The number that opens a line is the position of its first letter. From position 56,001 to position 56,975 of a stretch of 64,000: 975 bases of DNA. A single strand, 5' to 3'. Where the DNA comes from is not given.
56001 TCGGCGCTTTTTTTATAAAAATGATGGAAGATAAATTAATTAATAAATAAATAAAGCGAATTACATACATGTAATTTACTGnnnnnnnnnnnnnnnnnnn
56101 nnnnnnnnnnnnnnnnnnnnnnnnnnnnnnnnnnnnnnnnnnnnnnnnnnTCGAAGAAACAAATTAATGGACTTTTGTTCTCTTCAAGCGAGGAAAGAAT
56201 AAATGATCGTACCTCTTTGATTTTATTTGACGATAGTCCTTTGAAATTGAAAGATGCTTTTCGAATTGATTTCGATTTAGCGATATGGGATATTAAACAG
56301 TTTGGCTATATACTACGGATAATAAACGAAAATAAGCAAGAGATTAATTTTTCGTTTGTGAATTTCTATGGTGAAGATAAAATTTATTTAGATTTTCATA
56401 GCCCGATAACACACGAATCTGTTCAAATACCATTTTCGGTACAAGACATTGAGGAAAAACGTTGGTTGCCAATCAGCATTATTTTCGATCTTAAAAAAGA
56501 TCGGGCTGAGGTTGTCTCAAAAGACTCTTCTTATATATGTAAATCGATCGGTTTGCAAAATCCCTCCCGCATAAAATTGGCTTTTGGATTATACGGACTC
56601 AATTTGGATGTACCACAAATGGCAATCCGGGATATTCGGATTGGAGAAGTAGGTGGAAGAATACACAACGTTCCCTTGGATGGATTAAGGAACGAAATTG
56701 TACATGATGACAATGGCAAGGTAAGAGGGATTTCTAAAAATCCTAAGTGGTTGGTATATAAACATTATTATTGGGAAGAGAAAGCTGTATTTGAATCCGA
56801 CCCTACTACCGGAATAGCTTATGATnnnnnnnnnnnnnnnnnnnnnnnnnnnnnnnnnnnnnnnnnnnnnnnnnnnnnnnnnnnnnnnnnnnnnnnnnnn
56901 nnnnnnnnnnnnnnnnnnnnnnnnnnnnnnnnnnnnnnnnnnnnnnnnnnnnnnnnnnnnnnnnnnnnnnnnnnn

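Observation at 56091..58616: Atypical transmembrane one-component regulator: extracytoplasmic lectin-like + Kelch sensor fused to a cytoplasmic SARP/OmpR-type DNA-binding + BTAD module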

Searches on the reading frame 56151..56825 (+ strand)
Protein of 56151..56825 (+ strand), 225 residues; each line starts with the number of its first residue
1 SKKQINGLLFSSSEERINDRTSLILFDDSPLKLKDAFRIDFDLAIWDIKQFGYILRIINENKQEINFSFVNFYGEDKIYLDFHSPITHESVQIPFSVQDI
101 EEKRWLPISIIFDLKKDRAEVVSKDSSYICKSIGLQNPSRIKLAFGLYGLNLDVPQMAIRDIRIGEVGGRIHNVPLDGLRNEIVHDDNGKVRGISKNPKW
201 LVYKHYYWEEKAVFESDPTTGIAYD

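Call 55: search_protein_families(library=pfam, alignment_id=A2, max_evalue=0.1)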
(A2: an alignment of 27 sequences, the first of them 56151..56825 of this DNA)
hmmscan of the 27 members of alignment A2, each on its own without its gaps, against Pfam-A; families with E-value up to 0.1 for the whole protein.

A. member 1, window:56151-56825:+ (225 aa): 0 families

B. families by the number of members that match (of 27 scanned): 3 families
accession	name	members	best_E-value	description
PF24869.1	DUF7734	1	0.0097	Domain of unknown function (DUF7734)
PF05239.21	PRC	1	0.047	PRC-barrel domain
PF20562.5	DUF6772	1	0.075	Domain of unknown function (DUF6772)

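Call 61: predict_structure(alignment_id=A2)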
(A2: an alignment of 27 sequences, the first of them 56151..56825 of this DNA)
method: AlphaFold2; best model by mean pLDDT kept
length: 225 residues; sequences in the alignment: 27
mean_pLDDT: 88.0   pTM: 0.83
mean pLDDT of the five models: 88.0, 87.5, 86.4, 86.1, 85.9
residues with pLDDT >= 90: 146; 70-90: 49; 50-70: 24; < 50: 6
segments of 3 or more residues with pLDDT < 50: 206-209
pLDDT, mean of each block of 10 residues (from residue 1): 73 83 95 97 91 95 96 76 97 92 93 98 96 97 92 89 93 85 91 93 59 70 58
secondary structure, 60 per line:
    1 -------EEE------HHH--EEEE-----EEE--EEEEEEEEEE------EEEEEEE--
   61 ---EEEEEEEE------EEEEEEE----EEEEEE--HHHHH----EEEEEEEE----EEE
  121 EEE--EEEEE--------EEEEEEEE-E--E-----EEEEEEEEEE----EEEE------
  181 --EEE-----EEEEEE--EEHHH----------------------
elements in order: E8-10 E22-25 E31-33 E36-45 E52-58 E64-71 E78-84 E89-94 H97-101 E106-113 E118-123 E126-130 E139-146 E157-166 E171-174 E183-185 E191-196

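Call 64: fold_search(model_id=the predicted structure, library=pdb)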
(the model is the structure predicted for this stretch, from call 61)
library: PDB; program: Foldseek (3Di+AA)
matches with E <= 10: 1670; with E <= 0.001: 168
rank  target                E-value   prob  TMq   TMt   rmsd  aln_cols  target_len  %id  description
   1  6pnq_A                4.4e-07  1.00  0.52  0.58   5.0       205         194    8  Crystal structure of the SS2A splice insert-containing neurexin-1 LNS2 domain in complex with neurexophilin-1 (released 2019-10-09)
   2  4dqa                  1.0e-06  1.00  0.59  0.40   4.4       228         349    9  Crystal structure of a putative carbohydrate binding protein (BACOVA_03559) from Bacteroides ovatus ATCC 8483 at 1.50 A  (released 2012-03-21)
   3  3bod                  1.3e-06  1.00  0.47  0.57   4.8       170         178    9  Structure of mouse beta-neurexin 1 (released 2008-03-25)
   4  1c4r_F                1.9e-06  1.00  0.46  0.57   4.9       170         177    9  THE STRUCTURE OF THE LIGAND-BINDING DOMAIN OF NEUREXIN 1BETA: REGULATION OF LNS DOMAIN FUNCTION BY ALTERNATIVE SPLICIN (released 2000-10-04)
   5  6pnp_A                2.1e-06  1.00  0.48  0.55   7.3       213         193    7  Crystal structure of the splice insert-free neurexin-1 LNS2 domain in complex with neurexophilin-1 (released 2019-10-09)
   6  1qu0_C                2.2e-06  1.00  0.56  0.66   5.1       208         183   12  CRYSTAL STRUCTURE OF THE FIFTH LAMININ G-LIKE MODULE OF THE MOUSE LAMININ ALPHA2 CHAIN (released 1999-12-03)
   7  1pz7_B                2.2e-06  1.00  0.50  0.58   5.1       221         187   14  Modulation of agrin function by alternative splicing and Ca2+ binding (released 2004-04-13)
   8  3flp_A                2.3e-06  1.00  0.52  0.54   3.6       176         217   10  Crystal structure of native heptameric SAP-like pentraxin from Limulus polyphemus (released 2009-01-20)
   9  2r16                  2.5e-06  1.00  0.47  0.58   4.5       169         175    5  Crystal Structure of bovine neurexin 1 alpha LNS/LG domain 4 (with no splice insert) (released 2008-03-25)
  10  2r1d_F                2.8e-06  1.00  0.45  0.54   4.9       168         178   10  Crystal structure of rat neurexin 1beta in the Ca2+ containing form (released 2008-04-01)
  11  1qu0_A                3.0e-06  1.00  0.53  0.65   3.8       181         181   13  CRYSTAL STRUCTURE OF THE FIFTH LAMININ G-LIKE MODULE OF THE MOUSE LAMININ ALPHA2 CHAIN (released 1999-12-03)
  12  2r1d_H                3.0e-06  1.00  0.46  0.57   4.8       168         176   10  Crystal structure of rat neurexin 1beta in the Ca2+ containing form (released 2008-04-01)
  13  8g7z_C                3.1e-06  1.00  0.46  0.57   4.8       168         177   10  Cryo-EM structure of full length Neuroligin-2 from Mouse bound to two Neurexin-1 Beta conformation one (released 2025-05-14)
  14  3v64_A                3.1e-06  1.00  0.50  0.57   5.5       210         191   13  Crystal Structure of agrin and LRP4 (released 2012-04-25)
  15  1c4r_A                3.3e-06  1.00  0.45  0.54   5.0       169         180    9  THE STRUCTURE OF THE LIGAND-BINDING DOMAIN OF NEUREXIN 1BETA: REGULATION OF LNS DOMAIN FUNCTION BY ALTERNATIVE SPLICIN (released 2000-10-04)
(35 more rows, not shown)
